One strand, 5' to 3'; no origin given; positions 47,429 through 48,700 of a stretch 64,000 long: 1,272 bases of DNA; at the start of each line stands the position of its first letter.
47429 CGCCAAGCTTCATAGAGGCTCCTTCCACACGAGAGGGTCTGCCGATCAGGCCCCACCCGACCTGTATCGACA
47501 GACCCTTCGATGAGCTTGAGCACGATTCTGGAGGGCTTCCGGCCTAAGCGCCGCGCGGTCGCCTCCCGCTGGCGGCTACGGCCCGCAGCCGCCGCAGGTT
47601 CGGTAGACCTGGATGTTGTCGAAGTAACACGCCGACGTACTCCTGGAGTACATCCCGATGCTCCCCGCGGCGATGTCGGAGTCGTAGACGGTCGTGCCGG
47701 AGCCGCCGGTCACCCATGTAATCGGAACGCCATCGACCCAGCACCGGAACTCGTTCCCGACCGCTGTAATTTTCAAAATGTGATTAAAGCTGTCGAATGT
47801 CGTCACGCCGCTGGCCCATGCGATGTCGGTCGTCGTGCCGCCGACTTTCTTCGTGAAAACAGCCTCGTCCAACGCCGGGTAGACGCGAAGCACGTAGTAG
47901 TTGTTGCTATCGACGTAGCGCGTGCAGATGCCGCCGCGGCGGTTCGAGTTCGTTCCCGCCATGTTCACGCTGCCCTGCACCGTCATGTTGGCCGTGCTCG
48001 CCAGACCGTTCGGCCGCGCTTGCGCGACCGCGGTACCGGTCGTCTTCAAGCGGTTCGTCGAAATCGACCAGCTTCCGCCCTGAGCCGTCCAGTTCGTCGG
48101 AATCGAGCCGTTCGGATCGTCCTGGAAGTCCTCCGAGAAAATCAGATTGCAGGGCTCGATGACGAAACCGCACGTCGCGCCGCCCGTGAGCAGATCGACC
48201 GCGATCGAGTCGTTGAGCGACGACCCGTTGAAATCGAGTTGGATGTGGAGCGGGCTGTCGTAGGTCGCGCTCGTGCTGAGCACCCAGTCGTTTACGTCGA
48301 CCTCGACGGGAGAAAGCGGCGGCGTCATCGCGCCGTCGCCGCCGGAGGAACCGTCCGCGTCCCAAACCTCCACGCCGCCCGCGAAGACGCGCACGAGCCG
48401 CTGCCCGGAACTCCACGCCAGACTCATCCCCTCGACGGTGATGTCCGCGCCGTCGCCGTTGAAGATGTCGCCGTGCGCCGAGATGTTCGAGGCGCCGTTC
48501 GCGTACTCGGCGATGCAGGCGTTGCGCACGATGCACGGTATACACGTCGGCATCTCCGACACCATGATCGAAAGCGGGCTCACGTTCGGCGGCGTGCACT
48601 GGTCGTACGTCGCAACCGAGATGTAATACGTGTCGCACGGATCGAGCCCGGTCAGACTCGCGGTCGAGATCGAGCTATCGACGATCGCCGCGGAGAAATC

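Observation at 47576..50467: Giant (~960 aa) PilW-type pseudopilin fused to four FN3-like modules and a lectin-like jelly-roll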

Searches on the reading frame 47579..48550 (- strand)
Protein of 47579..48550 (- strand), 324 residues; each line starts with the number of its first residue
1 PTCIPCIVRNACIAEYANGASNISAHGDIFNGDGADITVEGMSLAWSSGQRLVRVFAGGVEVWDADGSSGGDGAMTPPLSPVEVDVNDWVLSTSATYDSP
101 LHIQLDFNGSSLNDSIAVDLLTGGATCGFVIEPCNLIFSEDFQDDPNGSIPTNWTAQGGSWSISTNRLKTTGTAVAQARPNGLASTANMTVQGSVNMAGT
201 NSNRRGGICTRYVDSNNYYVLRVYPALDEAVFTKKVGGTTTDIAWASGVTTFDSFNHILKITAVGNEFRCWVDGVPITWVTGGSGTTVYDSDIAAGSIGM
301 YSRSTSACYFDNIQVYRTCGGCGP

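Call 40: search_solved_structures(query=A3, max_evalue=1, show_alignments=2)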
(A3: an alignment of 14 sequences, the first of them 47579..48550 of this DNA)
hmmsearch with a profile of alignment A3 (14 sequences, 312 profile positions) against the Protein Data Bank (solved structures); distinct sequences matched with E-value up to 1: 32.
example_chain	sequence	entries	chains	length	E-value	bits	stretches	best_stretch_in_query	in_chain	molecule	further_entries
4azz_A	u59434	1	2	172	4.6e-25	91.7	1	146-301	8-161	LEVANASE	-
4b1l_A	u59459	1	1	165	5.5e-25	91.4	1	146-300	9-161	LEVANASE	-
4b1m_A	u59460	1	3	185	7.3e-25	91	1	146-300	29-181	LEVANASE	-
4jqt_A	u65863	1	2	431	4.6e-09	39.1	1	144-291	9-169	putative glycosyl hydrolase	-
3qcw_A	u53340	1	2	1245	3.9e-08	36.1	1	215-273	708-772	Neurexin-1-alpha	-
3r05_A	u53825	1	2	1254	1.9e-07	33.8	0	242-273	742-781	Neurexin-1-alpha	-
3poy_A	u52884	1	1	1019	5.2e-07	32.4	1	242-273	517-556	Neurexin-1-alpha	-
4qvs_A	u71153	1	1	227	0.00014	24.4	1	205-273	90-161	S-layer domain-containing protein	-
4xup_A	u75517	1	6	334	0.00026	23.5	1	132-192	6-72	Endo-1,4-beta-xylanase C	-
5ik7_A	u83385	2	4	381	0.0036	19.8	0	212-269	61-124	Laminin subunit alpha-2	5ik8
5ik4_A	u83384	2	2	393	0.0039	19.6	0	212-269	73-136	Laminin subunit alpha-2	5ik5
1dyk_A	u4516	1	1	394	0.004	19.6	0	212-269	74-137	LAMININ ALPHA 2 CHAIN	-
1okq_A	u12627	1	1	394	0.0059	19.1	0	213-268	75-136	LAMININ ALPHA 2 CHAIN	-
2uur_A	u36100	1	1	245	0.0072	18.8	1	216-273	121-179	COLLAGEN ALPHA-1(IX) CHAIN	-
2r16_A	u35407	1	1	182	0.008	18.6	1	200-273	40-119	Neurexin-1-alpha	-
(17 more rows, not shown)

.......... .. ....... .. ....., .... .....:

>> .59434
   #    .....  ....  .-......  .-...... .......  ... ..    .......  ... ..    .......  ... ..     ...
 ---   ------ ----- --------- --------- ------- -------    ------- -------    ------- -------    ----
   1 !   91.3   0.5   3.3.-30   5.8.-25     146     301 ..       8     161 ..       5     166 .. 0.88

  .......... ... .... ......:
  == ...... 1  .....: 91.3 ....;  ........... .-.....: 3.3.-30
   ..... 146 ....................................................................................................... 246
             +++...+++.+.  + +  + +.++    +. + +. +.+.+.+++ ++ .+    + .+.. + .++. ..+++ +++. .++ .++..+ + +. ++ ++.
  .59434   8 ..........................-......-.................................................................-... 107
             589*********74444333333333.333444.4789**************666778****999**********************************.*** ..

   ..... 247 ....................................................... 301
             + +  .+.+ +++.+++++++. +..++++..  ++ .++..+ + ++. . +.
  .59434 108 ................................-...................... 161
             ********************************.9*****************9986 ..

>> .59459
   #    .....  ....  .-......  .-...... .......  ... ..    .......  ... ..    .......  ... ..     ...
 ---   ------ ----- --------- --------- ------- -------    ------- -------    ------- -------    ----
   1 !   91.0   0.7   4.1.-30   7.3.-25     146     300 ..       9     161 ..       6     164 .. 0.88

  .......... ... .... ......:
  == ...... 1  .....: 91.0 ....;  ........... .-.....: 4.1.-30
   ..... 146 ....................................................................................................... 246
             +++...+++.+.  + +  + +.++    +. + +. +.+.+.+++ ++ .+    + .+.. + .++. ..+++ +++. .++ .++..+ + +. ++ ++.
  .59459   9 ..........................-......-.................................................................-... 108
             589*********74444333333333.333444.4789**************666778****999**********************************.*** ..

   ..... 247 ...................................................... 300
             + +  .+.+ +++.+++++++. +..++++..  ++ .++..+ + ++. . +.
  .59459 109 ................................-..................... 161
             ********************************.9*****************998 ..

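Call 75: find_homologous_proteins(query=A3, max_evalue=0.00001)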
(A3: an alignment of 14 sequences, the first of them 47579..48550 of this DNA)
Query A3 (14 sequences) (324 aa, profile of the alignment): 3 proteins with E <= 0.00001 among 8000 candidates.
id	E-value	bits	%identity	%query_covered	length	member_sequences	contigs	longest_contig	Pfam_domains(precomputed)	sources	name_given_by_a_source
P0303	1.9e-31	128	38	12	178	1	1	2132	-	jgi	jgi:hypothetical protein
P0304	4.1e-19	87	28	57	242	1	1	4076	PF06439.19,PF13385.14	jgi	jgi:hypothetical protein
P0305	1.7e-12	65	21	55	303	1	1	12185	PF06439.19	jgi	jgi:hypothetical protein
